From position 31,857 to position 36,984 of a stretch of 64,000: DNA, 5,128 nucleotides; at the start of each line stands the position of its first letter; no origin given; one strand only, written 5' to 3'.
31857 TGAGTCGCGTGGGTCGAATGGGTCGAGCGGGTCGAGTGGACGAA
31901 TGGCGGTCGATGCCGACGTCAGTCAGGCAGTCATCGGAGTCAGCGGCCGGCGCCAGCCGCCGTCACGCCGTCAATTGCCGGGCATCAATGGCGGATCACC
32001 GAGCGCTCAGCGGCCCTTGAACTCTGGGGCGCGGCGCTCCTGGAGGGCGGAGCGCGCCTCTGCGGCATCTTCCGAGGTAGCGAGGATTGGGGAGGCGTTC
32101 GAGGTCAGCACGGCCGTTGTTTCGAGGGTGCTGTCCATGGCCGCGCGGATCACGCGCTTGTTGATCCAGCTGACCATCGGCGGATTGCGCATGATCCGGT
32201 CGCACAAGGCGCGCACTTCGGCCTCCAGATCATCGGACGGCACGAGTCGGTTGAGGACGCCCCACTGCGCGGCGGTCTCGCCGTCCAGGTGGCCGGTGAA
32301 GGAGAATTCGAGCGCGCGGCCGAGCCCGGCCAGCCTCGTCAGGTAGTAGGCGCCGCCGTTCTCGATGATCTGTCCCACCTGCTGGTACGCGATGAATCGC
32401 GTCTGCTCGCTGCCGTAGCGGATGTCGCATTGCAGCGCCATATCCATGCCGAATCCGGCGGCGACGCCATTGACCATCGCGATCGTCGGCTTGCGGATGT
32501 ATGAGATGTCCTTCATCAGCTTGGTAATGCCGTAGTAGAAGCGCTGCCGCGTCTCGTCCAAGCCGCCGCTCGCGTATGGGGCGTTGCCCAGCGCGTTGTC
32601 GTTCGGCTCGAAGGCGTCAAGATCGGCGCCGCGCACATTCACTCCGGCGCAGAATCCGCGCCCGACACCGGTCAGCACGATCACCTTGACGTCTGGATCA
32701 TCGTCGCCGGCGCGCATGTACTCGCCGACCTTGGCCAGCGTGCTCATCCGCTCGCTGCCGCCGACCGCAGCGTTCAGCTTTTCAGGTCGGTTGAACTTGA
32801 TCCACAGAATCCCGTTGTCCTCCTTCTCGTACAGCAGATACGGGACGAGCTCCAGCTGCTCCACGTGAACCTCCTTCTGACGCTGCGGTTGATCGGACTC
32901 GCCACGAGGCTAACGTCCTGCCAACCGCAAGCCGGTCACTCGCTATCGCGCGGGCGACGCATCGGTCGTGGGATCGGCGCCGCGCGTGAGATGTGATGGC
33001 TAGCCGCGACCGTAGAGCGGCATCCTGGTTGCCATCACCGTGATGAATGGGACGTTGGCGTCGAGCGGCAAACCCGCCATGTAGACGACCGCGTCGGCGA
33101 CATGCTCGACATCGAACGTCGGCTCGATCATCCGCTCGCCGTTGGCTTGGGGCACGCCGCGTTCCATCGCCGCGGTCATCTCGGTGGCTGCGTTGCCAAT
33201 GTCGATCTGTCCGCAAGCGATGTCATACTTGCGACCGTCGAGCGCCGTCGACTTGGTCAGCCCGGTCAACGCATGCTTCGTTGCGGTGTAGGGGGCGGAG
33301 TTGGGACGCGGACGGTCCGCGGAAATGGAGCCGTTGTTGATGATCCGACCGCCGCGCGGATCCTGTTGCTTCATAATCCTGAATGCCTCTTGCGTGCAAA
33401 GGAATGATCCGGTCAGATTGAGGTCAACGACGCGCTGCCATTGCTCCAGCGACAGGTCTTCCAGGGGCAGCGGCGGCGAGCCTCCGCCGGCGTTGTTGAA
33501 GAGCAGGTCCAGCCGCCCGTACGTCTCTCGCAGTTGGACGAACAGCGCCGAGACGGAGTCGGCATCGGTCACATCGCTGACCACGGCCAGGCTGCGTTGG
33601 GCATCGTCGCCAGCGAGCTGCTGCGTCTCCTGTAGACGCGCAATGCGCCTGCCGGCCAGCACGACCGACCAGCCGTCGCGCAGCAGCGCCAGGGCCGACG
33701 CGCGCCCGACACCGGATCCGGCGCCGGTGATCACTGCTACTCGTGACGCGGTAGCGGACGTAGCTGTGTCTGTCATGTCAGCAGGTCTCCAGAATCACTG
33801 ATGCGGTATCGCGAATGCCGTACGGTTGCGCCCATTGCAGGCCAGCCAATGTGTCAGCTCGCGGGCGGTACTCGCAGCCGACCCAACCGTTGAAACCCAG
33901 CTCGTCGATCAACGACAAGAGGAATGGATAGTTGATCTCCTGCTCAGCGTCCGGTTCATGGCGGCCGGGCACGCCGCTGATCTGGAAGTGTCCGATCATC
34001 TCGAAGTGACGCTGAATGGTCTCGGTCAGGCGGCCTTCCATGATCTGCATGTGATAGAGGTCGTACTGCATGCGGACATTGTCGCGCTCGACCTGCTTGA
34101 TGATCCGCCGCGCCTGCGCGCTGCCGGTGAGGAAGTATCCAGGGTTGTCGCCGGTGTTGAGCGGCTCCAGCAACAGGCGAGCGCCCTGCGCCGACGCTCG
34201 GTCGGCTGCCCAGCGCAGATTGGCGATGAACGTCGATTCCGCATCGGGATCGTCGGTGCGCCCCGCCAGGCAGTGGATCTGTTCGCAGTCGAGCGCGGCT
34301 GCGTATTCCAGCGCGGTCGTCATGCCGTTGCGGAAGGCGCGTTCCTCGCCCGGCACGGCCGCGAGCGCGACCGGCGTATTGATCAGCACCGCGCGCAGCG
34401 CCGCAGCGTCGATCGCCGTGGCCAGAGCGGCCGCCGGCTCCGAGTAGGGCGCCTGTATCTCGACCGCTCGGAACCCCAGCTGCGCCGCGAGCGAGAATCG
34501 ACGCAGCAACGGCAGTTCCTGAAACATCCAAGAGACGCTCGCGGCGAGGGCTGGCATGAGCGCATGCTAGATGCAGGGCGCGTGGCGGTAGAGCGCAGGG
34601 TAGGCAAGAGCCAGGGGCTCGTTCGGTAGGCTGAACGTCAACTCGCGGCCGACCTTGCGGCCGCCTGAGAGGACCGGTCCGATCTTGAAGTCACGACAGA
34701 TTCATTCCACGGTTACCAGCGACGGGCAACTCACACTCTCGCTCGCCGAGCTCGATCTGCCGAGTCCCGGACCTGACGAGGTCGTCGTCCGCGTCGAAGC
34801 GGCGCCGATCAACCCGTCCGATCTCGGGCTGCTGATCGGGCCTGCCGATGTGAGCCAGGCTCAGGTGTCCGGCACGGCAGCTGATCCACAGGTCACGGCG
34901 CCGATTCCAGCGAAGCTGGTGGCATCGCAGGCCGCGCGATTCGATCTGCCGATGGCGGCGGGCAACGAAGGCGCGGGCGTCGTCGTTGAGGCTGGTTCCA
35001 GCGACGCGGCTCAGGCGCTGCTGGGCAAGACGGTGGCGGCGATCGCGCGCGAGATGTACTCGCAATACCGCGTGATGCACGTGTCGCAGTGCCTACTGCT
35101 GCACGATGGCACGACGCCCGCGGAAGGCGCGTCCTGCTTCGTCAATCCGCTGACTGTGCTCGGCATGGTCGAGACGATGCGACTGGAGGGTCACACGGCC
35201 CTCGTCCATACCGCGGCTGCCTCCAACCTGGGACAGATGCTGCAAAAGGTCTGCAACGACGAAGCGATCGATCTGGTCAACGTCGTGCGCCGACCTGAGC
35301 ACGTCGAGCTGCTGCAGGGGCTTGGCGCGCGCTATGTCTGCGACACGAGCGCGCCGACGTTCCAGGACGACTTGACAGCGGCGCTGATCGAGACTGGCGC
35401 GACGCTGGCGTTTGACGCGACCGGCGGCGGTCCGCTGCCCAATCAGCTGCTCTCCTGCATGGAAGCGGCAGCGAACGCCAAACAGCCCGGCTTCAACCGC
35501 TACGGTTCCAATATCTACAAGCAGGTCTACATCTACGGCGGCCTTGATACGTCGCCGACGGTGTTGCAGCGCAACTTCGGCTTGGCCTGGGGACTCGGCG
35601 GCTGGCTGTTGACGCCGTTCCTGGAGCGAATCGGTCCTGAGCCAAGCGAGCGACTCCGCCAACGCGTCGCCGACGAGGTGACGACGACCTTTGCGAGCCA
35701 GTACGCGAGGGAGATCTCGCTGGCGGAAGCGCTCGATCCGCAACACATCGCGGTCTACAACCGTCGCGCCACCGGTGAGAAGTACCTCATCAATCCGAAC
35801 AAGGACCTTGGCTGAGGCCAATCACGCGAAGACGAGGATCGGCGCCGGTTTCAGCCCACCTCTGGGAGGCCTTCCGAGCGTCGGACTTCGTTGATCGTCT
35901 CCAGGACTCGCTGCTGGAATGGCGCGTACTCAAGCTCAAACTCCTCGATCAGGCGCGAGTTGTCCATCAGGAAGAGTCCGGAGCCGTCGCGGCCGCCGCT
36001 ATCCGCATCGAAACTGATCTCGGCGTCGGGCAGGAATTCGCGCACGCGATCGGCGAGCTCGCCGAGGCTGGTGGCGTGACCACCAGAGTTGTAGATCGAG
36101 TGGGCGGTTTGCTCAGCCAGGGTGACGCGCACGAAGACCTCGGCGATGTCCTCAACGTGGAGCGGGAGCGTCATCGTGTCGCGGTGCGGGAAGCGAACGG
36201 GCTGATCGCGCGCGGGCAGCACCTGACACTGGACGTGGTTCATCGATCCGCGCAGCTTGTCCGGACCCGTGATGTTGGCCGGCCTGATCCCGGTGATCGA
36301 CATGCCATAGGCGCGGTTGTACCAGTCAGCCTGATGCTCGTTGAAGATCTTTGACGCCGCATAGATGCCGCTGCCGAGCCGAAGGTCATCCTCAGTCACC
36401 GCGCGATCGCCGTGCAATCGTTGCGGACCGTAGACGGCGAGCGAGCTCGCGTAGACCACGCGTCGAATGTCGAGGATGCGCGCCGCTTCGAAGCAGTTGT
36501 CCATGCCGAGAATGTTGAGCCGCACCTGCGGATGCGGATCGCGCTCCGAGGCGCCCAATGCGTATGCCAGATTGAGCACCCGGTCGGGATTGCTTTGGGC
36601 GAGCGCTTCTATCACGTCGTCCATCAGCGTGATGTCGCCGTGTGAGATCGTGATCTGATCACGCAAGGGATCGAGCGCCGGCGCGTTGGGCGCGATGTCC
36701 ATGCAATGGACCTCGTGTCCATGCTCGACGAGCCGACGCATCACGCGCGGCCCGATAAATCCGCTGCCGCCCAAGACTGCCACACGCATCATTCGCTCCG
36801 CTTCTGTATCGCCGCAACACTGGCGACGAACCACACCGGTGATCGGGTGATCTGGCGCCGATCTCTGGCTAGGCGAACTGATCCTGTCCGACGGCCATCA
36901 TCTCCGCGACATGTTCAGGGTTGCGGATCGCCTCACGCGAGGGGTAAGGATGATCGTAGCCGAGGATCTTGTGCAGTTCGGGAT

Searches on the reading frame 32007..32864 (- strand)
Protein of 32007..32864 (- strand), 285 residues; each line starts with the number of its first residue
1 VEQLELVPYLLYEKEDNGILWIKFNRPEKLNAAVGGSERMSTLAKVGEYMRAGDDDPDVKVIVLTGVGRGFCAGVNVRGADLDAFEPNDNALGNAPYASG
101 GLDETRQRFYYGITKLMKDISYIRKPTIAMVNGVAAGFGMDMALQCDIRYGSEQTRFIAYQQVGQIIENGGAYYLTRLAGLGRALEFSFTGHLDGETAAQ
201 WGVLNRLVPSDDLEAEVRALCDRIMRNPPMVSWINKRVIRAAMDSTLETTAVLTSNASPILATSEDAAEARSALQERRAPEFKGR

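Call 5: search_protein_families(library=pfam, proteins=[window:32007-32864:-])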
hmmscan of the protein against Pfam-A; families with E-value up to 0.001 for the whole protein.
window:32007-32864:- (285 aa): 2 families
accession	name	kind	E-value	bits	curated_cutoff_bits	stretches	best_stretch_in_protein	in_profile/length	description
PF00378.25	ECH_1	-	9.3e-35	120.6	27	1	15-284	2-250/251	Enoyl-CoA hydratase/isomerase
PF16113.10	ECH_2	-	5.9e-19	69.2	27.2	1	21-232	3-196/335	Enoyl-CoA hydratase/isomerase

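Call 23: find_encoding_contigs(protein=window:32007-32864:-, flank=10000, max_places=10)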
Protein window:32007-32864:- (285 aa): 3 contigs read that carry it; 3 places shown.
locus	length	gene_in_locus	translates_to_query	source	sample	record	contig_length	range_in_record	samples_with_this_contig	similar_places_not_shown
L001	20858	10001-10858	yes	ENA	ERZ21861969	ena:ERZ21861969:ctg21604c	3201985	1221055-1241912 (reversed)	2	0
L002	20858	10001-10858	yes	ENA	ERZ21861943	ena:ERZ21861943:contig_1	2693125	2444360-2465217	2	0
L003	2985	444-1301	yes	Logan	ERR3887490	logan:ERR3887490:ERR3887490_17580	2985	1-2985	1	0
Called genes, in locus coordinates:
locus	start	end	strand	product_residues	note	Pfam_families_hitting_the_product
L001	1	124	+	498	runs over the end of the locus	PF02347:GDC-P (weak), PF00266:Aminotran_5, PF21478:GcvP2_C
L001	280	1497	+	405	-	PF01497:Peripla_BP_2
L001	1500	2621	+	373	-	PF01032:FecCD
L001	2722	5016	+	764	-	PF07676:PD40 (faint), PF26549:Tricorn_N (faint)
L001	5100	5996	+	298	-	PF05721:PhyH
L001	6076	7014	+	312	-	PF01073:3Beta_HSD, PF01370:Epimerase, PF04321:RmlD_sub_bind, PF13460:NAD_binding_10, PF16363:GDP_Man_Dehyd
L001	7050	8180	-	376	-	PF08240:ADH_N (weak)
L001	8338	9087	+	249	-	PF01261:AP_endonuc_2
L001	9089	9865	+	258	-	PF00106:adh_short, PF08659:KR (weak), PF13561:adh_short_C2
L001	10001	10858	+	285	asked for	PF00378:ECH_1, PF16113:ECH_2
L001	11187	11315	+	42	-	-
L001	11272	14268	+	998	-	PF20579:LapA (faint), PF03160:Calx-beta (faint)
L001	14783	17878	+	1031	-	PF05345:He_PIG, PF03160:Calx-beta (weak)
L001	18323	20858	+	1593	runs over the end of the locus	PF03160:Calx-beta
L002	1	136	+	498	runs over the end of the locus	PF02347:GDC-P, PF00266:Aminotran_5, PF21478:GcvP2_C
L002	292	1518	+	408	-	PF01497:Peripla_BP_2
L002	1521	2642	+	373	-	PF01032:FecCD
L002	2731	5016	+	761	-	PF26549:Tricorn_N (faint), PF07676:PD40 (faint)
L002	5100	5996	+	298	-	PF05721:PhyH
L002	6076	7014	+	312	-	PF01073:3Beta_HSD, PF01370:Epimerase, PF04321:RmlD_sub_bind, PF13460:NAD_binding_10, PF16363:GDP_Man_Dehyd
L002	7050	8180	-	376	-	PF08240:ADH_N (weak)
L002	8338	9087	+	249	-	PF01261:AP_endonuc_2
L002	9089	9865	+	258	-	PF00106:adh_short, PF08659:KR (weak), PF13561:adh_short_C2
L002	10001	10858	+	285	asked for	PF00378:ECH_1, PF16113:ECH_2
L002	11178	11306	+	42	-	-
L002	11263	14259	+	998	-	PF20579:LapA (faint), PF03160:Calx-beta (faint)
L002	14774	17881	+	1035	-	-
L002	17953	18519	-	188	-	-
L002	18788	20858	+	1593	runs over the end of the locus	PF03160:Calx-beta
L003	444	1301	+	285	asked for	PF00378:ECH_1, PF16113:ECH_2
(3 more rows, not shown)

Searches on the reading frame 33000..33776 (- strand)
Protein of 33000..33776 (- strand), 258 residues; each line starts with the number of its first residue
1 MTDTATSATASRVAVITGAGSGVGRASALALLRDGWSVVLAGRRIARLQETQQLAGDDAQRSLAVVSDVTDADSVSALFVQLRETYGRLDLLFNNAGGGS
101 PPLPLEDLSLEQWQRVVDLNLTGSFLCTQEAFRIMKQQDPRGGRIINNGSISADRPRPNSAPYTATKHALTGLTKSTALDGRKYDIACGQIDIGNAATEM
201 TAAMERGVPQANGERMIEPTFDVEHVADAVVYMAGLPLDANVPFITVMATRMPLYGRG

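Call 20: search_protein_families(library=ncbifam, proteins=[window:33000-33776:-], max_evalue=0.00001)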
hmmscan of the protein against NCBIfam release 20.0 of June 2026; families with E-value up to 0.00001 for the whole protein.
window:33000-33776:- (258 aa): 207 families (the best 25 are shown)
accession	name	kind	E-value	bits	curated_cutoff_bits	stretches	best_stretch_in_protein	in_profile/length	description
NF009466.0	PRK12826.1-2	subfamily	1.1e-42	146.2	222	1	11-235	3-227/248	3-oxoacyl-ACP reductase FabG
NF004818.0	PRK06172.1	equivalog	3.6e-41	141.2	336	1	10-234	6-232/253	SDR family oxidoreductase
TIGR01963.1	PHB_DH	subfamily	2.5e-40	138.4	307.05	1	12-200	2-187/255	3-hydroxybutyrate dehydrogenase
NF005594.0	PRK07326.1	equivalog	3.4e-40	138.1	271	1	9-219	4-205/237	SDR family oxidoreductase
NF009093.0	PRK12429.1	subfamily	3.7e-40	137.8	258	1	10-200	4-191/259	3-hydroxybutyrate dehydrogenase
NF009384.0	PRK12743.1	equivalog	8.8e-40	136.5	264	1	9-233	4-228/258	SDR family oxidoreductase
NF004198.0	PRK05653.1-3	equivalog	8.9e-40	136.7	296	1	8-234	4-228/248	3-oxoacyl-ACP reductase FabG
NF005893.0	PRK07856.1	equivalog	3.5e-38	131.3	255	1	8-203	6-189/255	SDR family oxidoreductase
NF005672.0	PRK07454.1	equivalog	2.2e-37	128.5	234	1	9-250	4-237/241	SDR family oxidoreductase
NF004791.0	PRK06138.1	equivalog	7.5e-37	127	312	1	10-234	4-231/252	SDR family oxidoreductase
NF005495.0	PRK07109.1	subfamily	3.3e-36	125.2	264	1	8-235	5-229/334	SDR family oxidoreductase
NF005559.1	PRK07231.1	subfamily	7.1e-36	124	215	1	10-217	3-207/249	glucose 1-dehydrogenase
TIGR01830.1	3oxo_ACP_reduc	equivalog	8.3e-36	123.9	297.75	1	14-234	1-220/239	3-oxoacyl-[acyl-carrier-protein] reductase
NF053701.1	CsHdxCHCADhChcB2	equivalog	3.2e-35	121.8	350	1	11-234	3-224/245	cis-4-hydroxycyclohexanecarboxylate dehydrogenase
NF004203.0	PRK05653.2-4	subfamily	7.9e-35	120.5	313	1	9-205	4-199/260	3-oxoacyl-ACP reductase FabG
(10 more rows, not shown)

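Call 54: find_encoding_contigs(protein=window:33000-33776:-, flank=10000, max_places=10)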
Protein window:33000-33776:- (258 aa): 4 contigs read that carry it; 4 places shown.
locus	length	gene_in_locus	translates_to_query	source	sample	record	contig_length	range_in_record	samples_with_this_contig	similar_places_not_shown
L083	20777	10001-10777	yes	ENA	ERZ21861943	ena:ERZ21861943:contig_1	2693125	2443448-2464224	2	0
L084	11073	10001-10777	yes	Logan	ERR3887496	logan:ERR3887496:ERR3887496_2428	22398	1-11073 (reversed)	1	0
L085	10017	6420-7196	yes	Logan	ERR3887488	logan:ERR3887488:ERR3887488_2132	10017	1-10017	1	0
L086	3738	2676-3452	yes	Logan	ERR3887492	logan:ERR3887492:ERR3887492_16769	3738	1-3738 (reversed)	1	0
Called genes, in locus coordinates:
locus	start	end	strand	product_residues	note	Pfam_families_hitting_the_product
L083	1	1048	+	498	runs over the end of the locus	PF02347:GDC-P, PF00266:Aminotran_5, PF21478:GcvP2_C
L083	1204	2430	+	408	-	PF01497:Peripla_BP_2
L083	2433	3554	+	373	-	PF01032:FecCD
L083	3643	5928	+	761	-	PF26549:Tricorn_N (faint), PF07676:PD40 (faint)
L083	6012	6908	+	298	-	PF05721:PhyH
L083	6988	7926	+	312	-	PF01073:3Beta_HSD, PF01370:Epimerase, PF04321:RmlD_sub_bind, PF13460:NAD_binding_10, PF16363:GDP_Man_Dehyd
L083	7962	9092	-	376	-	PF08240:ADH_N (weak)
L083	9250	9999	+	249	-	PF01261:AP_endonuc_2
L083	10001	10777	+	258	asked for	PF00106:adh_short, PF08659:KR (weak), PF13561:adh_short_C2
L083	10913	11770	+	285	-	PF00378:ECH_1, PF16113:ECH_2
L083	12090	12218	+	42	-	-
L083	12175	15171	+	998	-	PF20579:LapA (faint), PF03160:Calx-beta (faint)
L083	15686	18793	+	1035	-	-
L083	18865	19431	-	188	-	-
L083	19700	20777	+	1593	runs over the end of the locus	PF03160:Calx-beta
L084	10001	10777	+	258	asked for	PF00106:adh_short, PF08659:KR (weak), PF13561:adh_short_C2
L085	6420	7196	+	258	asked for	PF00106:adh_short, PF08659:KR (weak), PF13561:adh_short_C2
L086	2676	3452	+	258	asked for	PF00106:adh_short, PF08659:KR (weak), PF13561:adh_short_C2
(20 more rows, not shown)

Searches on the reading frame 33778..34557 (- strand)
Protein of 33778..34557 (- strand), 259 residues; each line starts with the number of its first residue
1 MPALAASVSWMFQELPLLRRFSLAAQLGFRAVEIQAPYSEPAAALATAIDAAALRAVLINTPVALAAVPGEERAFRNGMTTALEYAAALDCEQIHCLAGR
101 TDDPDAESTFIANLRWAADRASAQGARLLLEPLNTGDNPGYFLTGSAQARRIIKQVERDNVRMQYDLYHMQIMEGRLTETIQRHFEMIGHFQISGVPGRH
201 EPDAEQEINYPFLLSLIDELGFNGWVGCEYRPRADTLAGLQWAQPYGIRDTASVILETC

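Call 21: search_protein_families(library=ncbifam, proteins=[window:33778-34557:-], max_evalue=0.00001)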
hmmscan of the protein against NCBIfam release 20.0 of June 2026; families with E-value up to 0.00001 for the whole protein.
window:33778-34557:- (259 aa): 6 families
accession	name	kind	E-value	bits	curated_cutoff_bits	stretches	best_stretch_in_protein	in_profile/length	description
NF043033.1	OxoTetrIsom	equivalog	1.4e-86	290.4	325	1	1-243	1-250/251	2-oxo-tetronate isomerase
TIGR03234.1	OH-pyruv-isom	equivalog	3.7e-75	252.5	353.45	1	4-243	3-253/254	hydroxypyruvate isomerase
NF007444.0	PRK09997.1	equivalog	2.1e-62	210.9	465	1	4-246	4-257/258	hydroxypyruvate isomerase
NF007441.0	PRK09989.1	equivalog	7.9e-61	206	412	1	1-244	1-255/258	HPr family phosphocarrier protein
NF041099.2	keto_glucon_epim_IolO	equivalog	9.3e-16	57.9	300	1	79-235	95-251/269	5-keto-L-gluconate epimerase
NF051856.1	PsicseEpim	equivalog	7.6e-10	39.1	300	1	105-226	124-241/287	D-psicose 3-epimerase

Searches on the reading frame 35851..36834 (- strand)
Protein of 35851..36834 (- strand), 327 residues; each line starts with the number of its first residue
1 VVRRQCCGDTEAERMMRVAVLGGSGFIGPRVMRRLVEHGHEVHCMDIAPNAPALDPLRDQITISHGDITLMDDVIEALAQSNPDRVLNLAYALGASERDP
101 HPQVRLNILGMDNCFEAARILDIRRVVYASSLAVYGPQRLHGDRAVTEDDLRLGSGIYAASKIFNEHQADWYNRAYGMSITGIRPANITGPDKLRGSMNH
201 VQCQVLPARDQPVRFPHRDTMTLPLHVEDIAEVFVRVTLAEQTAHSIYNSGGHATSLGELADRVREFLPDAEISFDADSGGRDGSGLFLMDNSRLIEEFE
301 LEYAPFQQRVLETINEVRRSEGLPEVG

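Call 21: search_protein_families(library=ncbifam, proteins=[window:35851-36834:-], max_evalue=0.00001)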
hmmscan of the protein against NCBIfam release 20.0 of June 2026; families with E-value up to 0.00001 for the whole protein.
window:35851-36834:- (327 aa): 18 families
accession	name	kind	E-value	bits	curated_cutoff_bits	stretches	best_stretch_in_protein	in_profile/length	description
TIGR04180.1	EDH_00030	hypoth_equivalog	9.6e-20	70.8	475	1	19-276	2-263/297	NAD-dependent 4,6-dehydratase LegB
TIGR01181.1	dTDP_gluc_dehyt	equivalog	2.6e-18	66.2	365.1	1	18-301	2-294/321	dTDP-glucose 4,6-dehydratase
TIGR03466.1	HpnA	hypoth_equivalog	7.2e-15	54.7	367.65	1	17-193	2-175/327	hopanoid-associated sugar epimerase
TIGR01179.1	galE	equivalog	8.8e-15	54.3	262.3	1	18-192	2-180/332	UDP-glucose 4-epimerase GalE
NF042422.1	oxyalk_red_OleD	equivalog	8.3e-12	45.1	580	1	16-191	1-171/329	2-alkyl-3-oxoalkanoate reductase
NF043036.1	ErythonDh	equivalog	1.2e-10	41.2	325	1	16-139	1-133/321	D-erythronate dehydrogenase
TIGR02197.1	heptose_epim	equivalog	1.8e-09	37.2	274.6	1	19-269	2-261/316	ADP-glyceromanno-heptose 6-epimerase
NF047922.1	GDPFucSynFcl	equivalog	3.8e-09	36.4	500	1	18-296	5-280/308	GDP-L-fucose synthase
NF007490.0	PRK10084.1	subfamily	3.4e-08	32.9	649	1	16-254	1-262/361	dTDP-glucose 4,6-dehydratase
NF042423.1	oxyalk_red_Shew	equivalog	4.4e-08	32.6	580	1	12-192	5-178/331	2-alkyl-3-oxoalkanoate reductase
NF052578.1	StrlDmthSdmBMthl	equivalog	7.7e-08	32.4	600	1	17-198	2-179/328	sterol demethylase protein SdmB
NF007582.0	PRK10217.1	equivalog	3.2e-07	29.8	698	1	15-254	1-255/355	dTDP-glucose 4,6-dehydratase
NF011728.1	PRK15181.1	equivalog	3.5e-07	29.5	760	1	64-191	74-198/348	Vi polysaccharide biosynthesis UDP-N-acetylglucosaminuronic acid C-4 epimerase TviC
NF007956.0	PRK10675.1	subfamily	6.5e-07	28.8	394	1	16-139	1-132/338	UDP-glucose 4-epimerase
TIGR01214.1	rmlD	equivalog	6.8e-07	28.7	224.05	1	17-267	1-225/285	dTDP-4-dehydrorhamnose reductase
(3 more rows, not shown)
